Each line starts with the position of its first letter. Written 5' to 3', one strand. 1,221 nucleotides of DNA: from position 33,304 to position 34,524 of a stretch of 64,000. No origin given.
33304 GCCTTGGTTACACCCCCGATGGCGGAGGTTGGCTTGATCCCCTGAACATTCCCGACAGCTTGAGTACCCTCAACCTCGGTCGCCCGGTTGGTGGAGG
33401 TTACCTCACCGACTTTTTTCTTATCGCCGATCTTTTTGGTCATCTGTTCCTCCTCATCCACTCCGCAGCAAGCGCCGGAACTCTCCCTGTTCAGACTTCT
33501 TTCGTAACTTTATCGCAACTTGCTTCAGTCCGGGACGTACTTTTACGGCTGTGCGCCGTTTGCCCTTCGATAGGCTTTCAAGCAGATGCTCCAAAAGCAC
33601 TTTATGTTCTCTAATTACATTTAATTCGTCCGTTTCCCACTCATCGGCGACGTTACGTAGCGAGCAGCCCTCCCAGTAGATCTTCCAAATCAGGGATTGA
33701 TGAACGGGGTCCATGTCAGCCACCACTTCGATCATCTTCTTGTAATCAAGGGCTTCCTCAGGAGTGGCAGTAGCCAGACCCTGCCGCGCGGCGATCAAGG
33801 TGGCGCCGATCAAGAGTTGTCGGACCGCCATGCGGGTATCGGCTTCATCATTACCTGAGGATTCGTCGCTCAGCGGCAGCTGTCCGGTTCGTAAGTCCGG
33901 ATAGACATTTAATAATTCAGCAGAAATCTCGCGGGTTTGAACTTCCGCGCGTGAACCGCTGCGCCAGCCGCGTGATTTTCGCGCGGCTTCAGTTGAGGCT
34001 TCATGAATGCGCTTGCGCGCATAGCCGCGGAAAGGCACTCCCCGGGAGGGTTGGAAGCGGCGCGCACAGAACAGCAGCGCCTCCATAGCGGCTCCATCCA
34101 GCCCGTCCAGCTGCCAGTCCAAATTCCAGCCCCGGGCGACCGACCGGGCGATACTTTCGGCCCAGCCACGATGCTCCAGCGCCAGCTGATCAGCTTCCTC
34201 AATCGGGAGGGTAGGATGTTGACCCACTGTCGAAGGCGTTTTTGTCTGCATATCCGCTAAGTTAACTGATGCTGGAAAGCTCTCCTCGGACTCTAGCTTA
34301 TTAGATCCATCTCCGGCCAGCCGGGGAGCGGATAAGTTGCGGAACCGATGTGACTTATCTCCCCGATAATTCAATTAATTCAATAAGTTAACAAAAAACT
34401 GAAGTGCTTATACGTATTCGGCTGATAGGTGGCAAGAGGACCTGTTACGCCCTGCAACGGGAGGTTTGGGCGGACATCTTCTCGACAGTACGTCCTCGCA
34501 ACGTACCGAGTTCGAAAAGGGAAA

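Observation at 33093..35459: Two divergently transcribed sigma-28-like sigma factors immediately downstream of the T3SS block, one followed by a small candidate anti-sigma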

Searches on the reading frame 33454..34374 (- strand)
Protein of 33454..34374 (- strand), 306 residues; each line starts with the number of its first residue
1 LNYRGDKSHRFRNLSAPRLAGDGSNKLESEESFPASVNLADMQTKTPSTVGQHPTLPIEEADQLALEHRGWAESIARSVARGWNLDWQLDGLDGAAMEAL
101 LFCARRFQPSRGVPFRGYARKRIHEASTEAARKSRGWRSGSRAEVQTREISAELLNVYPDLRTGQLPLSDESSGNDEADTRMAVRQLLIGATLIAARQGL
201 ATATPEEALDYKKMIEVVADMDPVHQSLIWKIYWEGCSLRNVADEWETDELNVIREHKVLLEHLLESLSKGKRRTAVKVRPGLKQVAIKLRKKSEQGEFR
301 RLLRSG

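Call 3: search_protein_families(library=pfam, proteins=[window:33454-34374:-], max_evalue=1)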
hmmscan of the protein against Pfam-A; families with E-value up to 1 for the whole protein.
window:33454-34374:- (306 aa): 1 family
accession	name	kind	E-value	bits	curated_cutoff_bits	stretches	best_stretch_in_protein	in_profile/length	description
PF04542.20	Sigma70_r2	-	0.0011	19.2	24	1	67-135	4-69/71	Sigma-70 region 2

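Call 4: search_protein_families(library=ncbifam, proteins=[window:33454-34374:-], max_evalue=1)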
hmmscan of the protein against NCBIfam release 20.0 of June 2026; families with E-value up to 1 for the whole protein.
window:33454-34374:- (306 aa): 4 families
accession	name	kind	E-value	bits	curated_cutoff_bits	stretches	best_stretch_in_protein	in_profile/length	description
TIGR02937.1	sigma70-ECF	superfamily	3.3e-08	33.3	42.9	1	61-267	3-164/165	sigma-70 family RNA polymerase sigma factor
TIGR02479.1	FliA_WhiG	subfamily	4.2e-06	26.7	189.6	1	75-142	12-78/224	FliA/WhiG family RNA polymerase sigma factor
NF005413.0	PRK06986.1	subfamily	0.00067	19.6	201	1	88-152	42-104/241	RNA polymerase sigma factor FliA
NF007227.0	PRK09645.1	subfamily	0.027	14.4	202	1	199-247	101-149/177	sigma-70 family RNA polymerase sigma factor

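Call 13: search_solved_structures(query=window:33454-34374:-, max_evalue=1)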
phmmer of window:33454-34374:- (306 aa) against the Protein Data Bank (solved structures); distinct sequences matched with E-value up to 1: 1.
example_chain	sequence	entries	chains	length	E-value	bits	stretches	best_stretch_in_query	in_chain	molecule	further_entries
23gd_D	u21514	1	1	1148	0.47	12.9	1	202-255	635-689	J-like tail tip protein gp24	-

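Call 14: find_homologous_proteins(query=window:33454-34374:-)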
Query window:33454-34374:- (306 aa): 544 proteins with E <= 0.001 among 3990 candidates; the best 120 are listed.
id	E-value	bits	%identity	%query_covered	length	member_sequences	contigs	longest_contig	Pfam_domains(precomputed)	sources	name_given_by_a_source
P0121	1.3e-170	584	100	87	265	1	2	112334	-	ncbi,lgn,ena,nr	ncbi:MAG: hypothetical protein K1X83_05460 [Oligoflexia bacterium]|nr:hypothetical protein [Oligofle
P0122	7.1e-117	408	75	81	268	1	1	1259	-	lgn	-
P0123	7.3e-117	408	70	85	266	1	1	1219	-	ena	-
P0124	6.5e-116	405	68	86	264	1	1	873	PF04542.21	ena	-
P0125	7.1e-116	405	70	86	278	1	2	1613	-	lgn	-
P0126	4.2e-115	402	66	89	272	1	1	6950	-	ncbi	-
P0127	1.1e-113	397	71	81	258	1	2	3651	-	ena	-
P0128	1.4e-113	397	68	87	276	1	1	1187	-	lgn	-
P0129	4.3e-113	395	72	81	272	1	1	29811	-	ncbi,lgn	-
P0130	9.2e-111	388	67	83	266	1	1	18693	-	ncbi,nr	ncbi:MAG: hypothetical protein D6719_01905 [Candidatus Dadabacteria bacterium]|nr:MAG: hypothetical 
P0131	2.4e-110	386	68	84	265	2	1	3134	-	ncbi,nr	ncbi:MAG: hypothetical protein KDD42_05505, partial [Bdellovibrionales bacterium]|nr:hypothetical pr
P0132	8.3e-110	385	64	81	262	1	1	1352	-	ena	-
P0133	3.9e-109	382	68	80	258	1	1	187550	-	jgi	-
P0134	3.3e-108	379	66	83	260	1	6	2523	-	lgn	-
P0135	1.4e-107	377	66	82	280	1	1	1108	-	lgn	-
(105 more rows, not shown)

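Call 17: search_solved_structures(query=A1, max_evalue=1, show_alignments=2)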
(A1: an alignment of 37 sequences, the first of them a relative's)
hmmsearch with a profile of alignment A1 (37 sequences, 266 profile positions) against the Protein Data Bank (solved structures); distinct sequences matched with E-value up to 1: 5.
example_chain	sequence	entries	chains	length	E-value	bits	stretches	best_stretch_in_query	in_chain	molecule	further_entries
9wsm_F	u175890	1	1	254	0.25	13.6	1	42-98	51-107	RNA polymerase sigma factor FliA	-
9wsf_A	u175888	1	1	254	0.25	13.6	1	42-98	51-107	RNA polymerase sigma factor FliA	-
6pmi_F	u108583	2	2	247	0.29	13.4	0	53-118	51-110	RNA polymerase sigma factor FliA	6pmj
3hug_A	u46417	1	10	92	0.53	12.5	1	160-211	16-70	RNA polymerase sigma factor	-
2y7j_A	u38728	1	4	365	0.97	11.7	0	105-166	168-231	PHOSPHORYLASE B KINASE GAMMA CATALYTIC CHAIN, TESTIS/LIVER ISOFORM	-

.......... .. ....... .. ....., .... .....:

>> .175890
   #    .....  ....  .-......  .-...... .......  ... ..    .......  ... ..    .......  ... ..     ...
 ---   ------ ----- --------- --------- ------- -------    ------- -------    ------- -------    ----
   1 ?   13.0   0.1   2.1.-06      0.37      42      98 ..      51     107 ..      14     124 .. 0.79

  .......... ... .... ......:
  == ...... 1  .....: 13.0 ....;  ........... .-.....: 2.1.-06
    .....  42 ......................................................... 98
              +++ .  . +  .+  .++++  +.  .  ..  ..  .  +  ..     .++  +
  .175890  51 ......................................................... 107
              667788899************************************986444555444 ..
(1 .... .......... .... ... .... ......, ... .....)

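Call 18: find_related_loci(query=A1, collection=genome_contigs, flank=10000)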
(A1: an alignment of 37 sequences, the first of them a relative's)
Query A1 (265 aa) in genome_contigs; peptide patterns used: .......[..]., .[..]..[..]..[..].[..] (x = any residue, [..] = any of these).
190 stretches matched a pattern; 90 encode a relative of the query (tblastn E <= 1e-3); the best 80 are kept; 80 distinct loci.
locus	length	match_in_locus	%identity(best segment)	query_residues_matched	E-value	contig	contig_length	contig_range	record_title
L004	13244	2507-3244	72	12-260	7e-119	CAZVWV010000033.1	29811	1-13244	MAG TPA_asm: uncultured Bdellovibrionales bacterium isolate SRP286056_co1_714 genome assembly, contig: NODE_1737_length_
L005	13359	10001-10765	66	11-262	6e-113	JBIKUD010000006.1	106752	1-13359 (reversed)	MAG: Bdellovibrionota bacterium isolate ME2015-08-07_3300034020_group6_bin153 Rohwer_bin1161_scaffold_46_c1, whole genom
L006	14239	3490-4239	65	14-262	3e-110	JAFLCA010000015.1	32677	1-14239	MAG: Deltaproteobacteria bacterium isolate UWPOB_DELTA1 gnl_X_BEAILMKM_15, whole genome shotgun sequence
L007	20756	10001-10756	64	14-262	2e-110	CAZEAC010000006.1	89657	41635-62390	MAG TPA_asm: uncultured Bdellovibrionales bacterium isolate SRP342105_co1_466 genome assembly, contig: NODE_302_length_8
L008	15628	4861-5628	67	11-265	2e-109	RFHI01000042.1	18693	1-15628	MAG: Candidatus Dadabacteria bacterium isolate J046 k99_205070, whole genome shotgun sequence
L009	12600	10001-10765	63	13-263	2e-109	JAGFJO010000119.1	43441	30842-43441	MAG: Deltaproteobacteria bacterium isolate mag.25 k127_2818914, whole genome shotgun sequence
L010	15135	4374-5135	63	11-263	3e-108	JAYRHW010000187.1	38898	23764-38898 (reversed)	MAG: Bdellovibrionota bacterium isolate SZ_szas25bin.38 k141_1067246, whole genome shotgun sequence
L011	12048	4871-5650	61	7-263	4e-108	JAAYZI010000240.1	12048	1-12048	MAG: Deltaproteobacteria bacterium isolate AS06rmzACSIP_307 491624_AS06, whole genome shotgun sequence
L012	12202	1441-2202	60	14-265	7e-106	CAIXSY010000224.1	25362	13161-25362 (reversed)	MAG: uncultured delta proteobacterium isolate LJ_bin-2050 genome assembly, contig: bin-2050:224/432, whole genome shotgu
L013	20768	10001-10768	61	10-262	1e-105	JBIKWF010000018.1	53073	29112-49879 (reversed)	MAG: Bdellovibrionota bacterium isolate ME2015-09-01_3300035663_group6_bin89 Rohwer_bin1204_scaffold_293_c1, whole genom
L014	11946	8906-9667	63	11-262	6e-105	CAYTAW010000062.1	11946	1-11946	MAG TPA_asm: uncultured Bdellovibrionales bacterium isolate SRP257259_co1_208 genome assembly, contig: NODE_7599_length_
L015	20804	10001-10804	60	1-264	8e-105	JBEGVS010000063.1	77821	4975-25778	MAG: Pseudomonadota bacterium isolate riogrande_2019_sw_WHONDRS-S19S_0066_B_bin.28 scaffold_650032, whole genome shotgun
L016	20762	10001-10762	59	11-262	9e-105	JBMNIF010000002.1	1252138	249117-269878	MAG: Bdellovibrionota bacterium isolate SBF912LR0HQ0111 contig_39136, whole genome shotgun sequence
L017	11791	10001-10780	61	8-263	4e-104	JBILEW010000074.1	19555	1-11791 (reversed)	MAG: Bdellovibrionota bacterium isolate ME2016-07-29_3300044622_group7_bin183 Rohwer_bin1189_scaffold_1913_c1, whole gen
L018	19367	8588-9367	61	8-263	6e-104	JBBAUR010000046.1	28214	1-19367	MAG: Bdellovibrionota bacterium isolate EUL_302 ctg46-EUL_302, whole genome shotgun sequence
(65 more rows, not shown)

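Call 48: predict_structure(alignment_id=A1)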
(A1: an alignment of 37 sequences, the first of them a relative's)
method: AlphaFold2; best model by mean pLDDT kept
length: 265 residues; sequences in the alignment: 37
mean_pLDDT: 83.9   pTM: 0.65
mean pLDDT of the five models: 83.9, 83.4, 83.3, 81.1, 79.2
residues with pLDDT >= 90: 104; 70-90: 127; 50-70: 24; < 50: 10
segments of 3 or more residues with pLDDT < 50: 1-10
pLDDT, mean of each block of 10 residues (from residue 1): 42 81 94 93 92 95 88 79 92 89 86 84 72 73 83 74 67 89 94 85 92 92 82 82 94 87 79
secondary structure, 60 per line:
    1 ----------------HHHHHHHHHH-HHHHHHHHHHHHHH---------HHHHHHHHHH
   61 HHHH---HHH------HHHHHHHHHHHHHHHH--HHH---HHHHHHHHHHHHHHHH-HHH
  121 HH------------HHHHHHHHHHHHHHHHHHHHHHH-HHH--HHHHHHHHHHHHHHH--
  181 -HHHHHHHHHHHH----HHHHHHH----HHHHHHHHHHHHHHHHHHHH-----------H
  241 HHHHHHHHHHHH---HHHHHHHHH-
elements in order: H17-26 H28-41 H51-64 H77-92 H101-116 H118-122 H135-157 H164-178 H182-193 H198-204 H209-228 H240-252 H256-264

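Call 51: fold_search(model_id=the predicted structure, library=pdb)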
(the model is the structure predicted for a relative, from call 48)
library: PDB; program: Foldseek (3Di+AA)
matches with E <= 10: 82; with E <= 0.001: 0
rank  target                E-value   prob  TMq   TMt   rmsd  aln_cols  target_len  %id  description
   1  1rp3_G                5.8e-03  1.00  0.26  0.30  15.7       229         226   19  Cocrystal structure of the flagellar sigma/anti-sigma complex, Sigma-28/FlgM (released 2004-04-06)
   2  1rp3_A                6.1e-03  1.00  0.28  0.31  17.2       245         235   19  Cocrystal structure of the flagellar sigma/anti-sigma complex, Sigma-28/FlgM (released 2004-04-06)
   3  1rp3_E                7.6e-03  1.00  0.27  0.29  16.9       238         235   20  Cocrystal structure of the flagellar sigma/anti-sigma complex, Sigma-28/FlgM (released 2004-04-06)
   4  1rp3_C                2.4e-02  0.97  0.25  0.28  17.1       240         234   20  Cocrystal structure of the flagellar sigma/anti-sigma complex, Sigma-28/FlgM (released 2004-04-06)
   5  6pfj_A                3.1e-02  0.99  0.27  0.32  15.8       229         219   18  Structure of S. venezuelae RsiG-WhiG-(ci-di-GMP) complex, P64 crystal form (released 2019-11-13)
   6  6pfv_G                3.3e-02  0.99  0.27  0.32  16.1       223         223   17  Structure of S. venezuelae RisG-WhiG-c-di-GMP complex: orthorhombic crystal form (released 2019-11-13)
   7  9a7s_A                5.6e-02  0.95  0.27  0.28  25.4       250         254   16  Integrative model of RPSD-RPOB by crosslinking MS and deep learning (released 2024-09-18)
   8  1sc5_A                6.5e-02  0.94  0.26  0.29  15.3       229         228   18  Sigma-28(FliA)/FlgM complex (released 2004-04-06)
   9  6pfv_A                9.7e-02  0.92  0.27  0.31  15.8       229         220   18  Structure of S. venezuelae RisG-WhiG-c-di-GMP complex: orthorhombic crystal form (released 2019-11-13)
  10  9a50_A                1.2e-01  0.72  0.24  0.24  25.3       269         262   16  Integrative model of RPSB-RPOC by crosslinking MS and deep learning (released 2024-09-18)
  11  8x6g_H                1.6e-01  0.87  0.28  0.30  22.4       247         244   13  Cryo-EM structure of Staphylococcus aureus sigB-dependent RNAP-promoter open complex (released 2024-06-05)
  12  9wsm_F                1.8e-01  0.72  0.26  0.29  21.7       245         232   15  Cryo-EM structure of Sigma28-RNAP open promoter complex from Pseudomonas aeruginosa (released 2026-02-25)
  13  9wsf_A                2.2e-01  0.75  0.27  0.31  14.8       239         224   18  Crystal structure of Sigma28/FlgM complex from Pseudomonas aeruginosa at 1.95 Angstrom resolution (released 2026-02-25)
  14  6omf_F                3.6e-01  0.44  0.23  0.22  23.3       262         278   16  CryoEM structure of SigmaS-transcription initiation complex with activator Crl (released 2019-08-28)
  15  9a58_A                5.2e-01  0.30  0.22  0.16  25.0       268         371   16  Integrative model of SIGA-RPOC by crosslinking MS and deep learning (released 2024-09-18)
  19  6dv9_F                1.5e+00  0.25  0.22  0.32  22.2       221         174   16  Crystal structure of Mycobacterium tuberculosis transcription initiation complex(ECF sigma factor L) containing 5nt RN (released 2019-02-20)
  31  1or7_A                2.7e+00  0.14  0.20  0.28  17.7       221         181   12  Crystal Structure of Escherichia coli sigmaE with the Cytoplasmic Domain of its Anti-sigma RseA (released 2003-04-15)
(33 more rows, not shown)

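Call 79: search_protein_families(library=ncbifam, alignment_id=A1, max_evalue=0.01)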
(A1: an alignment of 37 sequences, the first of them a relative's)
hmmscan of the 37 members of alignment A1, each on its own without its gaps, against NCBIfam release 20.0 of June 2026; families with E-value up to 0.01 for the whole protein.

A. member 1, P0121 (265 aa): 3 families
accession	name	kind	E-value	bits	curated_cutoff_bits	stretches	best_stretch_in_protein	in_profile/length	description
TIGR02937.1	sigma70-ECF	superfamily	2.2e-08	33.9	42.9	1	20-226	3-164/165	sigma-70 family RNA polymerase sigma factor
TIGR02479.1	FliA_WhiG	subfamily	3.6e-06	26.9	189.6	1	34-101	12-78/224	FliA/WhiG family RNA polymerase sigma factor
NF005413.0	PRK06986.1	subfamily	0.00057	19.8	201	1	47-111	42-104/241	RNA polymerase sigma factor FliA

B. families by the number of members that match (of 37 scanned): 7 families
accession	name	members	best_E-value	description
TIGR02937.1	sigma70-ECF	37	2.3e-10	sigma-70 family RNA polymerase sigma factor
TIGR02479.1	FliA_WhiG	37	2.7e-08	FliA/WhiG family RNA polymerase sigma factor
NF005413.0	PRK06986.1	34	2e-06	RNA polymerase sigma factor FliA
NF007227.0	PRK09645.1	6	0.0004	sigma-70 family RNA polymerase sigma factor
NF004572.0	PRK05911.1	2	0.0066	RNA polymerase sigma factor sigma-28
NF004935.0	PRK06288.1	2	0.0066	RNA polymerase sigma factor WhiG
TIGR02980.1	SigBFG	1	0.0099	SigB/SigF/SigG family RNA polymerase sigma factor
